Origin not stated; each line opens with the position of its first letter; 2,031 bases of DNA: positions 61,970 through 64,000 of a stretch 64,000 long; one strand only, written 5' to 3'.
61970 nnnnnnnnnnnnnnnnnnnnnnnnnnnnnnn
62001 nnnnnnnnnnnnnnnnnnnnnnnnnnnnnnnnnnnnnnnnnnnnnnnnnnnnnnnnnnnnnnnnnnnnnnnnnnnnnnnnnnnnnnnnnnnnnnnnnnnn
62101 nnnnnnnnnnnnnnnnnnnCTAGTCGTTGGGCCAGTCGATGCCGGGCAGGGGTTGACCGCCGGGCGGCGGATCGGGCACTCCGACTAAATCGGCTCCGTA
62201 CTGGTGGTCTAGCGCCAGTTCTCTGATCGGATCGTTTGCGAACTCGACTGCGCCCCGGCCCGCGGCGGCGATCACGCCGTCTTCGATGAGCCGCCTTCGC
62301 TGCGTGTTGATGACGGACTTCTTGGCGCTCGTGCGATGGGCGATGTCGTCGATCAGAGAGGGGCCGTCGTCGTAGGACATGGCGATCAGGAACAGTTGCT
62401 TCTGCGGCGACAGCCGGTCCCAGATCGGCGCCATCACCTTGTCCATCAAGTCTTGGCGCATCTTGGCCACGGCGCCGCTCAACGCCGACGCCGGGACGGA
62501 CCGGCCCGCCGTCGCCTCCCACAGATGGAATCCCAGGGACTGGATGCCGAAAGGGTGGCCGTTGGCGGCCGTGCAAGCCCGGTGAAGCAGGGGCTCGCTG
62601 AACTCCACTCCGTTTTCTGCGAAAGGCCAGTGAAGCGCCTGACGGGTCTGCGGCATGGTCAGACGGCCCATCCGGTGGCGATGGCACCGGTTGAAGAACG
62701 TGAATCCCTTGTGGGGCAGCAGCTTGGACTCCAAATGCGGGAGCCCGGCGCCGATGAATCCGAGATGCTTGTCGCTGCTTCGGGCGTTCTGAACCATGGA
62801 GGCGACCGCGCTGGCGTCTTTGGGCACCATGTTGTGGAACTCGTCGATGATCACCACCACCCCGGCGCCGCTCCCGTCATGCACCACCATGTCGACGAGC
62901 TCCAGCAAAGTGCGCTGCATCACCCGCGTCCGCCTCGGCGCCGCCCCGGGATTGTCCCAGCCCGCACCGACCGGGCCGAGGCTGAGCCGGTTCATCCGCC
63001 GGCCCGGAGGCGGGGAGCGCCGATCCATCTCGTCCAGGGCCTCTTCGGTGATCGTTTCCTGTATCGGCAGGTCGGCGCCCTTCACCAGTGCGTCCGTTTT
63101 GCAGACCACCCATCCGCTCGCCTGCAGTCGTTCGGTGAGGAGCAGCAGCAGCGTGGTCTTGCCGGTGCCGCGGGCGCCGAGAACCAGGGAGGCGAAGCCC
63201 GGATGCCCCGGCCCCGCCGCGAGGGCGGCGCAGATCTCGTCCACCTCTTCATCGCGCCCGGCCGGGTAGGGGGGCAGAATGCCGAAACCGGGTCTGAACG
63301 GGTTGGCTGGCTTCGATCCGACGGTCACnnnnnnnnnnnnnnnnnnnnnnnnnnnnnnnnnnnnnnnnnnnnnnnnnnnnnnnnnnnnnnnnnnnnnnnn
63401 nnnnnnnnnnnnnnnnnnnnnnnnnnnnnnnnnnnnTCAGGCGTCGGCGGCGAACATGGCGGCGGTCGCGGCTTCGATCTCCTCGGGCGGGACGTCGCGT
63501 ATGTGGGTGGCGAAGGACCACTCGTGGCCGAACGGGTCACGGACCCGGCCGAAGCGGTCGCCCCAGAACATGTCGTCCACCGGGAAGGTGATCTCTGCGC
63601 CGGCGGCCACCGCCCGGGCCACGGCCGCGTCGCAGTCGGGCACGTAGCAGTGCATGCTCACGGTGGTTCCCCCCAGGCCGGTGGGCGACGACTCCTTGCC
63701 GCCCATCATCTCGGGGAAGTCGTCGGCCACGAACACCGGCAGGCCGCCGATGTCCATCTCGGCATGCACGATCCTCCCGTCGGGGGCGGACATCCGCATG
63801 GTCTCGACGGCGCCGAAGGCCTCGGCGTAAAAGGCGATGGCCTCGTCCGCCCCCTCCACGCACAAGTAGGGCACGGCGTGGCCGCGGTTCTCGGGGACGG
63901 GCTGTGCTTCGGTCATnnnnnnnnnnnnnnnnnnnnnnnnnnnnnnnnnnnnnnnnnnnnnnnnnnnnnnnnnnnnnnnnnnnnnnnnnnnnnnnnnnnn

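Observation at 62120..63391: Stand-alone ORC/STAND-like ATPase-wHTH gene preceded by a perfect 20-bp AT-rich inverted repeat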

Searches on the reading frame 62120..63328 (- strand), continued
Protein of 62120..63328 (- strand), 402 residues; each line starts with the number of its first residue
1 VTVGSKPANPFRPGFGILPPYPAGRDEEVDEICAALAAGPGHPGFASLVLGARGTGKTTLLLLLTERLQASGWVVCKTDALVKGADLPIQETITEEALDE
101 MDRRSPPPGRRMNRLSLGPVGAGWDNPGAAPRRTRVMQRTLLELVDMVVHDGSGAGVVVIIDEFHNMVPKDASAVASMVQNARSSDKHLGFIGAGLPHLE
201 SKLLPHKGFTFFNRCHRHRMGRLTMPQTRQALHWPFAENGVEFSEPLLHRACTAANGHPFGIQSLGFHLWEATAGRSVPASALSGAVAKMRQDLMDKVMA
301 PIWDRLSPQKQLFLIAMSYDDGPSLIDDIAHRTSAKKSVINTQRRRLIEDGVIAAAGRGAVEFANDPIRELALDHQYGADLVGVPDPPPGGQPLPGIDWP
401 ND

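Call 61: get_annotated_region(hit=H10, flank=6000)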
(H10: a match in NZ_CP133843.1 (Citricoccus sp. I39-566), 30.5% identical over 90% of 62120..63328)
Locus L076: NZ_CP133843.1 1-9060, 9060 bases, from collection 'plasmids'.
description: Citricoccus sp. I39-566 plasmid unnamed1, complete sequence
organism: Citricoccus sp. I39-566 (NCBI taxid 3073268)
taxonomy: Bacteria; Actinomycetota; Actinomycetes; Micrococcales; Micrococcaceae; Citricoccus; Citricoccus sp. I39-566
host: -; source: cell culture,Oceanic seawater; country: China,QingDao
typing (MOB-suite, as given by PLSDB): non-mobilizable
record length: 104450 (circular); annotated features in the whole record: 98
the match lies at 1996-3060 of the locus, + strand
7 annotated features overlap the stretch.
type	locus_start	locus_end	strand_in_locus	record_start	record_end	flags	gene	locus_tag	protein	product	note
CDS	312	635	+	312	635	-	-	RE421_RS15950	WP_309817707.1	DUF6504 family protein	-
CDS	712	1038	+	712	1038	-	-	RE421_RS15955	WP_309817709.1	hypothetical protein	-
CDS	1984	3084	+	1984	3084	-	-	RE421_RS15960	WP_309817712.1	ATP-binding protein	-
CDS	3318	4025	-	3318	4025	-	-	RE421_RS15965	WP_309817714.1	RES family NAD+ phosphorylase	-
CDS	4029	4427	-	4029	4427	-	-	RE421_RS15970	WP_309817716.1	hypothetical protein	-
CDS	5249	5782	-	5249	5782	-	-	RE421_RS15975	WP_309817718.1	hypothetical protein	-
CDS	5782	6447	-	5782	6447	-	-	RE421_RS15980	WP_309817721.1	ParA family protein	-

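Call 62: get_annotated_region(hit=H1, flank=6000)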
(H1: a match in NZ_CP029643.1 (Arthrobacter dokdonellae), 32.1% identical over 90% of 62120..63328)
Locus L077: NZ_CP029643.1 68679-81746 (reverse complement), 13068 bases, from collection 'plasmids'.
description: Arthrobacter dokdonellae isolate rhizosphere plasmid pDCT5, complete sequence
organism: Arthrobacter dokdonellae (NCBI taxid 2211210)
taxonomy: Bacteria; Actinomycetota; Actinomycetes; Micrococcales; Micrococcaceae; Arthrobacter; Arthrobacter dokdonellae
host: -; source: Singel cell,environmental; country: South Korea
typing (MOB-suite, as given by PLSDB): mobilizable; relaxase MOBF
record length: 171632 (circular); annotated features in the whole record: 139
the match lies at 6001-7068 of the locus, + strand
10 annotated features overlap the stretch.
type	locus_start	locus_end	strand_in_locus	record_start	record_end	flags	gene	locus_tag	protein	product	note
CDS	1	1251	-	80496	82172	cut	-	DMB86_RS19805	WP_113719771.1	Mu transposase C-terminal domain-containing protein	-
CDS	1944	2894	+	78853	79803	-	-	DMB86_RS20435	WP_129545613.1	hypothetical protein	-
CDS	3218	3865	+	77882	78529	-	-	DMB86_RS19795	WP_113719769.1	hypothetical protein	-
CDS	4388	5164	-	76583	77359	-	-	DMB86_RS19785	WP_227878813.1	AAA family ATPase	-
CDS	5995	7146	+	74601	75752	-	-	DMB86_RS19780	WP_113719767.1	ATP-binding protein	-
CDS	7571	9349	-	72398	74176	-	-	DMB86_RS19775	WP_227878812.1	winged helix-turn-helix domain-containing protein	-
CDS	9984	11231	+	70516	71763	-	-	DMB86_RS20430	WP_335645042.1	alpha/beta fold hydrolase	-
CDS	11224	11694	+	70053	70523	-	-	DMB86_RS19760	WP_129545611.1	hypothetical protein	-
CDS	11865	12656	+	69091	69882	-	-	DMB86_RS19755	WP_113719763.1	hypothetical protein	-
CDS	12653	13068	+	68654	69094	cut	-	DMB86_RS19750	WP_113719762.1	hypothetical protein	-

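Call 63: get_annotated_region(hit=H8, flank=5000)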
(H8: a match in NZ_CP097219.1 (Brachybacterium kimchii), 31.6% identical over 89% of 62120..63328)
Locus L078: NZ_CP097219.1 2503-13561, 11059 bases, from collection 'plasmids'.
description: Brachybacterium kimchii strain CBA3104 plasmid pCBA3104-01
organism: Brachybacterium kimchii (NCBI taxid 2942909)
taxonomy: Bacteria; Actinomycetota; Actinomycetes; Micrococcales; Dermabacteraceae; Brachybacterium; Brachybacterium kimchii
host: -; source: kimchi; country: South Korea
typing (MOB-suite, as given by PLSDB): non-mobilizable
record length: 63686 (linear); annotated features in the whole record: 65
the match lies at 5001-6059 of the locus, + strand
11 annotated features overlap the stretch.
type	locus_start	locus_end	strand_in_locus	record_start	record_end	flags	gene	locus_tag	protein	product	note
CDS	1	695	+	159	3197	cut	-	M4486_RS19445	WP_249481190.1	LysM peptidoglycan-binding domain-containing protein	-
CDS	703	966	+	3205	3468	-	-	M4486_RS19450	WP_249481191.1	hypothetical protein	-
CDS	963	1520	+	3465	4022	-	-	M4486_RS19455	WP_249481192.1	hypothetical protein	-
CDS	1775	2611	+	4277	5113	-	-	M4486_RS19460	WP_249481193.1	hypothetical protein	-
CDS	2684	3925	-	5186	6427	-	-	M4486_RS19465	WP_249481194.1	HipA domain-containing protein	-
CDS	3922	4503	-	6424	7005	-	-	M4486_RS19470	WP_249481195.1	helix-turn-helix transcriptional regulator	-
CDS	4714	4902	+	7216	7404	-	-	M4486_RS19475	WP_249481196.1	hypothetical protein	-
CDS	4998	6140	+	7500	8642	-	-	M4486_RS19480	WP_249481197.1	ATP-binding protein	-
CDS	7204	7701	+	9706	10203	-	-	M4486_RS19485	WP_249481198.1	hypothetical protein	-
CDS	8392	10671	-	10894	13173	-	-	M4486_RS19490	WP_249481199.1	helix-turn-helix domain-containing protein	-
CDS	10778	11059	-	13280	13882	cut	-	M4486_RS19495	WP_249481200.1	hypothetical protein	-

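Call 64: get_annotated_region(hit=H16, flank=5000)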
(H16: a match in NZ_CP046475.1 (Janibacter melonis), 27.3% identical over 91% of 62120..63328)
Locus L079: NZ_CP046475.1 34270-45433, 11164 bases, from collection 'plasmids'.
description: Janibacter melonis strain M714 plasmid unnamed, complete sequence
organism: Janibacter melonis (NCBI taxid 262209)
taxonomy: Bacteria; Actinomycetota; Actinomycetes; Micrococcales; Intrasporangiaceae; Janibacter; Janibacter melonis
host: -; source: Homo sapiens,cell culture; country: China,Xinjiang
typing (MOB-suite, as given by PLSDB): non-mobilizable
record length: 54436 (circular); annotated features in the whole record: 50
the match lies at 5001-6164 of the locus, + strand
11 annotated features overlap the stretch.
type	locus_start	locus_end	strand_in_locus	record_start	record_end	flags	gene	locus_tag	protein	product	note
CDS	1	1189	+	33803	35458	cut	-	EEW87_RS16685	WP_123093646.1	ABC-F family ATP-binding cassette domain-containing protein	-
CDS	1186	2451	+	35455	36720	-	-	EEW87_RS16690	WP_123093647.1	MFS transporter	GO:0055085 - transmembrane transport [Evidence IEA]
CDS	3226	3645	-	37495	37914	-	-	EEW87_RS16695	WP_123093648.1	hypothetical protein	-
CDS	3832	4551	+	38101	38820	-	-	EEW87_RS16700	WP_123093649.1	helix-turn-helix transcriptional regulator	GO:0006355 - regulation of DNA-templated transcription [Evidence IEA]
CDS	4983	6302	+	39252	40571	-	-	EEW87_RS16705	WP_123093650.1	AAA family ATPase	-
CDS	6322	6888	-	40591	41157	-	-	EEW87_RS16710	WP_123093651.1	DUF4325 domain-containing protein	-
CDS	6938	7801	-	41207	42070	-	-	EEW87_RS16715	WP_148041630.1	hypothetical protein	-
CDS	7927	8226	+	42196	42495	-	-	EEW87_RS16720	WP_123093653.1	hypothetical protein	-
CDS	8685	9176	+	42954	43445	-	-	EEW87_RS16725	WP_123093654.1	hypothetical protein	-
CDS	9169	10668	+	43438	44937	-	-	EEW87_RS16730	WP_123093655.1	ThiF family adenylyltransferase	-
CDS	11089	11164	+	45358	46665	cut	-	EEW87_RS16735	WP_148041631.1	hypothetical protein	-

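Call 65: get_annotated_region(hit=H14, flank=5000)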
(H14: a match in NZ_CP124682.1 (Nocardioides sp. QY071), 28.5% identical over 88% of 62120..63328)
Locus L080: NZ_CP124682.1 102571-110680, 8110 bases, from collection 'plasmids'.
description: Nocardioides sp. QY071 plasmid pCHL, complete sequence
organism: Nocardioides sp. QY071 (NCBI taxid 3044187)
taxonomy: Bacteria; Actinomycetota; Actinomycetes; Propionibacteriales; Nocardioidaceae; Nocardioides; Nocardioides sp. QY071
host: -; source: pure culture,livestock manure; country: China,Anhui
typing (MOB-suite, as given by PLSDB): non-mobilizable
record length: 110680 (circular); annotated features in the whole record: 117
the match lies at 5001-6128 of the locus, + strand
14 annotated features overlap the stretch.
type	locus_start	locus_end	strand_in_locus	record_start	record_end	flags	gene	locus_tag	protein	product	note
CDS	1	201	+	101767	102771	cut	-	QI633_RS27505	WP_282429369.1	hypothetical protein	-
CDS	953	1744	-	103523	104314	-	-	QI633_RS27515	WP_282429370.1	DUF3883 domain-containing protein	-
CDS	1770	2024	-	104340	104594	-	-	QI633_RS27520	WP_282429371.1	hypothetical protein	-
CDS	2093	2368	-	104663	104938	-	-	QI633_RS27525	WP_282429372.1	helix-turn-helix transcriptional regulator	-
CDS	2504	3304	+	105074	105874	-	-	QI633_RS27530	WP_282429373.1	hypothetical protein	-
CDS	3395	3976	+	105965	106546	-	-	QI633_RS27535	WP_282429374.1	hypothetical protein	-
CDS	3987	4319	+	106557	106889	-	-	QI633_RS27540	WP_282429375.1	tudor domain-containing protein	-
CDS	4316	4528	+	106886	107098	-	-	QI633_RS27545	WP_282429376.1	hypothetical protein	-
CDS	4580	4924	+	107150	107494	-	-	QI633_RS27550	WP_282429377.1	hypothetical protein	-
CDS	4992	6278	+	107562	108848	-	-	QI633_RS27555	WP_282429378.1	ATP-binding protein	-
CDS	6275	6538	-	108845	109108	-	-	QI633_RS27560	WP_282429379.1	hypothetical protein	-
CDS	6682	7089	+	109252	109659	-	-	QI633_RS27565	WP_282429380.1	hypothetical protein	-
CDS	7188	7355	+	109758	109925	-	-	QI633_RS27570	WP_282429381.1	hypothetical protein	-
CDS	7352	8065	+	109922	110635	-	-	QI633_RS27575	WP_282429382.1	hypothetical protein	-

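Call 66: get_annotated_region(hit=H29, flank=5000)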
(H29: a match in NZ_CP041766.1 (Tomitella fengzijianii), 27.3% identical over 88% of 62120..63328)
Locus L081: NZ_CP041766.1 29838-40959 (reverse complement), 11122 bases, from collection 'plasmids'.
description: Tomitella fengzijianii strain HY188 plasmid unnamed, complete sequence
organism: Tomitella fengzijianii (NCBI taxid 2597660)
taxonomy: Bacteria; Actinomycetota; Actinomycetes; Mycobacteriales; ; Tomitella; Tomitella fengzijianii
host: -; source: bat,pure culture,feces; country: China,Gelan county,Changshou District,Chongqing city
typing (MOB-suite, as given by PLSDB): mobilizable; relaxase MOBF
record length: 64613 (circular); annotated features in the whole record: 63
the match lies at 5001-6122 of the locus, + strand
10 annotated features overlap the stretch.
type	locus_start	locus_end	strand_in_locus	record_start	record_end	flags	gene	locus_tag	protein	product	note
CDS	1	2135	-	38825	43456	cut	mobF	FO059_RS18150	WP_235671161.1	MobF family relaxase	-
CDS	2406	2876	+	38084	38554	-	-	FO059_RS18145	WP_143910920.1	hypothetical protein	-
CDS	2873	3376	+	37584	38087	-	-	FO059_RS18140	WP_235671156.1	hypothetical protein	-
CDS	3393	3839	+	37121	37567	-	-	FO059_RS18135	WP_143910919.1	hypothetical protein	-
CDS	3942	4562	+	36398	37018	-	-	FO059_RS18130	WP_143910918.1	hypothetical protein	-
CDS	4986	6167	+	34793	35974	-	-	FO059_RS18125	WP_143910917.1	ATP-binding protein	-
CDS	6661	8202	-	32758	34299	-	-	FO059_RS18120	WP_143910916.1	acyl-CoA synthetase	-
CDS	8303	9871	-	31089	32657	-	-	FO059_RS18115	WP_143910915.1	ABC transporter substrate-binding protein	-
CDS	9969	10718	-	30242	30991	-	-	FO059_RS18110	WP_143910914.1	enoyl-CoA hydratase-related protein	-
CDS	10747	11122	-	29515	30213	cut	-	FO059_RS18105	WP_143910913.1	nitroreductase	-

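Call 67: get_annotated_region(hit=H31, flank=6000)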
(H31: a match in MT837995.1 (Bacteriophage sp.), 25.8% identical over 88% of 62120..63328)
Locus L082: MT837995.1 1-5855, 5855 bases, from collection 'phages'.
description: UNVERIFIED: Bacteriophage sp. clone scaffold_6359 genomic sequence.
organism: Bacteriophage sp. (NCBI taxid 38018)
taxonomy: Viruses
host: -; source: human fecal samples; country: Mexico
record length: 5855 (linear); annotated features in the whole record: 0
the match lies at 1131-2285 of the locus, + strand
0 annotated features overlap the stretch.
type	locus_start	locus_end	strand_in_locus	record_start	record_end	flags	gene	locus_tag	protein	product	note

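Call 68: search_dna_similar(query=P0033, collection=plasmids, mode=protein, max_evalue=1e-10, max_rows=40)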
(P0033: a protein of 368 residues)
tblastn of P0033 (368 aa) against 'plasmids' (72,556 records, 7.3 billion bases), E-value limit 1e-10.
Records with a match: 89; places in all: 106; records where one place covers at least 80% of the query: 78.
Best place of each record, by identity: <60% 89.
By first word of the organism name: Rhodococcus 16; Arthrobacter 12; Clavibacter 9; Sphingobium 6; Paenarthrobacter 5; Cellulosimicrobium 2; Azospirillum 2; Pseudomonas 2; Mycobacterium 2; Pseudarthrobacter 2; and 29 more.
By predicted mobility (MOB-suite, as given by PLSDB): non-mobilizable 41; mobilizable 26; conjugative 22.
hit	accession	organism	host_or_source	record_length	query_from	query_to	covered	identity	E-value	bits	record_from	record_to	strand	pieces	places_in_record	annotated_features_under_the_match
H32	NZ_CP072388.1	Cellulosimicrobium cellulans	Homo sapiens,whole organism,human oral ...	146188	3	362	98%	40.8%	1e-76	264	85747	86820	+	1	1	ATP-binding protein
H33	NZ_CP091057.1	Ornithinimicrobium sp. INDO-MA30-4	Etmopterus lucifer,Cultured ...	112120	31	362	90%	42.6%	6e-64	271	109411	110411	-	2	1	hypothetical protein (x2)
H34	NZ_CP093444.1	Brevibacterium spongiae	sponge,mixed culture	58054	3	365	99%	39.0%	6e-68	239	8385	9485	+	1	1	ATP-binding protein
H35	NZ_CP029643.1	Arthrobacter dokdonellae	Singel cell,environmental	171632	1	364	99%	38.8%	3e-70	245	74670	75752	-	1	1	ATP-binding protein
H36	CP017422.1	Arthrobacter sp. ZXY-2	whole organism,soil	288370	1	362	98%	38.6%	1e-64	229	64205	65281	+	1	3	hypothetical protein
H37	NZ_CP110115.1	Arthrobacter sp. YA7-1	Solanum lycopersicum,Tomato (Solanum ...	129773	3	362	98%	38.8%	8e-65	230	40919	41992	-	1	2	ATP-binding protein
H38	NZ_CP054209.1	Rhodococcus qingshengii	cell culture,carbendazim contaminated ...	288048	2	364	99%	38.3%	5e-62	222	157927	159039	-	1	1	ATP-binding protein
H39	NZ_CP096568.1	Rhodococcus qingshengii JCM 15477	sandy loam,soil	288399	2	364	99%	38.3%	5e-62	222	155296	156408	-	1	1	ATP-binding protein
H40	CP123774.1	Bacillus subtilis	Dryocosmus kuriphilus,mixed ...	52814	3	365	99%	38.1%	3e-67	236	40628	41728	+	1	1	ATP-binding protein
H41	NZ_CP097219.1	Brachybacterium kimchii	kimchi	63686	2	362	98%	38.0%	6e-65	230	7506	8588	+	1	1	ATP-binding protein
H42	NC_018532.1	Arthrobacter sp. Rue61a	-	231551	1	362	98%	37.7%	1e-60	218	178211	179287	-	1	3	ATP-binding protein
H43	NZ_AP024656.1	Arthrobacter sp. NicSoilB8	-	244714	1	362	98%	37.6%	3e-64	228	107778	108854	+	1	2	ATP-binding protein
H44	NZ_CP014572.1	Arthrobacter sp. D5-1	cell culture,Soil cores containing ...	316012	1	362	98%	36.9%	9e-66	233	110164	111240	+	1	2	ATP-binding protein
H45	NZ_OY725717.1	Collinsella aerofaciens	-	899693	3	368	99%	36.2%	2e-57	208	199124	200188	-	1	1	ATP-binding protein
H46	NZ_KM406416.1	Bifidobacterium breve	-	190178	1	362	98%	36.5%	2e-65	232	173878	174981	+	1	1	ATP-binding protein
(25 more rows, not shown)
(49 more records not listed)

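Call 71: list_cluster_members(proteins=[P0001])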
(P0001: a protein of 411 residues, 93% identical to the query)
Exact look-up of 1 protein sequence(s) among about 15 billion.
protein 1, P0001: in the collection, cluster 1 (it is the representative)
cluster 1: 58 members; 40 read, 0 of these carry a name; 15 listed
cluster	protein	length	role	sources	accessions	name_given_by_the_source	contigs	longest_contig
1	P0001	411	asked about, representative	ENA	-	-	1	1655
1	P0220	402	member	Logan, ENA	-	-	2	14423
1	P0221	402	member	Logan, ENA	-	-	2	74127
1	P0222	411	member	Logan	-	-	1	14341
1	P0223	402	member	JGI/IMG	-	-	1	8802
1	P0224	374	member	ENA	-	-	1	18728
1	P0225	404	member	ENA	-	-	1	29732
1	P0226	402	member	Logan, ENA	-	-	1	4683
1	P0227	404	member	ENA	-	-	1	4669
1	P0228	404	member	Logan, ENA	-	-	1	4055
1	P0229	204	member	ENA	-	-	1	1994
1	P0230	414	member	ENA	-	-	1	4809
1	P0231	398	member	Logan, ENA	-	-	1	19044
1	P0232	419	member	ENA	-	-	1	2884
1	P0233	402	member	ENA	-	-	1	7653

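Call 72: find_encoding_contigs(protein=P0225, flank=4000, max_places=3)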
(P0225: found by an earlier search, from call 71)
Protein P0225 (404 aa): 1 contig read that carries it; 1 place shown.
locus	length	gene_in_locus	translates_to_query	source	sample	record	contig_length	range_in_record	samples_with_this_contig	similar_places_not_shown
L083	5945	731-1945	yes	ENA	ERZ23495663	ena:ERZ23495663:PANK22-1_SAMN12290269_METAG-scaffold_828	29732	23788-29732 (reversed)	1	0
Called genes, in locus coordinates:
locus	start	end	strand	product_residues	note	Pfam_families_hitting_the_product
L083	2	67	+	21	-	?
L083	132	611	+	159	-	PF00903:Glyoxalase, PF18029:Glyoxalase_6 (weak), PF22656:At5g48480-like_N (weak)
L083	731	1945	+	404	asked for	PF13191:AAA_16, PF13401:AAA_22 (weak)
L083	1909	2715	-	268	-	PF00106:adh_short, PF08659:KR, PF13561:adh_short_C2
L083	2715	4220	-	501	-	PF01979:Amidohydro_1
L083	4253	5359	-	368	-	PF09084:NMT1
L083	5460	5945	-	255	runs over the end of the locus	PF00528:BPD_transp_1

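Call 75: find_encoding_contigs(protein=P0230, flank=4000, max_places=3)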
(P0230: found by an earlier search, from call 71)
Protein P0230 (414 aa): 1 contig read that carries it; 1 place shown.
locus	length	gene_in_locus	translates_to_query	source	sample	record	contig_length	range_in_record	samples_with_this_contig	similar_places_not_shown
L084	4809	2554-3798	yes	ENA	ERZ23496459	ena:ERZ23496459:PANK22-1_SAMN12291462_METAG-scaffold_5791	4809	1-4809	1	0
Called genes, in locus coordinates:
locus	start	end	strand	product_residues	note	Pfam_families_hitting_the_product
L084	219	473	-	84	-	-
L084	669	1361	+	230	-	PF01738:DLH, PF00326:Peptidase_S9 (faint), PF08840:BAAT_C (faint)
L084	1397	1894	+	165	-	PF01613:Flavin_Reduct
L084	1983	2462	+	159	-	PF00903:Glyoxalase, PF18029:Glyoxalase_6 (weak), PF22656:At5g48480-like_N (faint)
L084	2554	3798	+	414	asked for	PF13191:AAA_16, PF13401:AAA_22 (weak)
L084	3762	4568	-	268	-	PF00106:adh_short, PF08659:KR, PF13561:adh_short_C2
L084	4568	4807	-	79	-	?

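Call 83: find_related_loci(query=A2, collection=viral_contigs, flank=4000)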
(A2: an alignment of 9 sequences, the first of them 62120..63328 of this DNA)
Query A2 (402 aa) in viral_contigs; peptide patterns used: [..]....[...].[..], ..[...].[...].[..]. (x = any residue, [..] = any of these).
89 stretches matched a pattern, but none encodes a relative of the query by tblastn (E <= 1e-3).

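Call 93: search_protein_families(library=phrogs, proteins=[window:62120-63328:-], max_evalue=0.01)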
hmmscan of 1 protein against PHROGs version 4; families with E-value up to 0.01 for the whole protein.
window:62120-63328:- (402 aa): 4 families
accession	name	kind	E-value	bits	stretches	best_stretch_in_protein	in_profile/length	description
phrog_6841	-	unknown function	3e-10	40.5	1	9-271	22-281/470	-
phrog_296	-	integration and excision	0.00015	21.6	1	28-169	303-402/626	DNA transposition protein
phrog_168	-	DNA, RNA and nucleotide metabolism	0.0017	19.1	1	48-172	46-116/314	clamp loader of DNA polymerase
phrog_2666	-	head and packaging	0.0072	16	0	47-186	324-455/555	terminase large subunit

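Call 94: search_protein_families(library=pfam, proteins=[L003:6172-7521:+, L071:6670-7272:+, L071:7391-8458:+], max_evalue=0.001)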
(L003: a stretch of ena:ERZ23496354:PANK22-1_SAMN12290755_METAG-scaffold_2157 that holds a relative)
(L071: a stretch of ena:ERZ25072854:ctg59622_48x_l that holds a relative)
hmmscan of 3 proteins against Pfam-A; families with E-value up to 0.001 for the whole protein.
L003:6172-7521:+ (449 aa): 0 families

L071:6670-7272:+ (200 aa): 0 families

L071:7391-8458:+ (355 aa): 0 families

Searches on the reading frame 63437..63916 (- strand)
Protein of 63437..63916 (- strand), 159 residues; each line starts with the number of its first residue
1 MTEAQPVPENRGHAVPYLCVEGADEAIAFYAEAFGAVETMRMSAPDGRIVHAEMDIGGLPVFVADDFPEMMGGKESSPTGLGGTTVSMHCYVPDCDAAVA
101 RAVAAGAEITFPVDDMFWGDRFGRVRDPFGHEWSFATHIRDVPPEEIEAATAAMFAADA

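Call 94: search_protein_families(library=pfam, proteins=[window:63437-63916:-], max_evalue=0.001)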
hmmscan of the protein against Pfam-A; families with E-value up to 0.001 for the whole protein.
window:63437-63916:- (159 aa): 4 families
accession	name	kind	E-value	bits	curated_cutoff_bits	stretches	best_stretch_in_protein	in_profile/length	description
PF00903.31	Glyoxalase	-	3.1e-13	50.6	20.6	1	13-135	4-121/121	Glyoxalase/Bleomycin resistance protein/Dioxygenase superfamily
PF18029.7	Glyoxalase_6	-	8.3e-07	30.1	23.6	1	22-133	8-103/106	Glyoxalase-like domain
PF22656.2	At5g48480-like_N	-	2.7e-06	27.5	27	1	23-65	9-58/59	Glyoxalase At5g48480-like, N-terminal domain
PF22650.2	At5g48480-like_C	-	0.00063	20.5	27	1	94-135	8-49/50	Glyoxalase At5g48480-like C-terminal domain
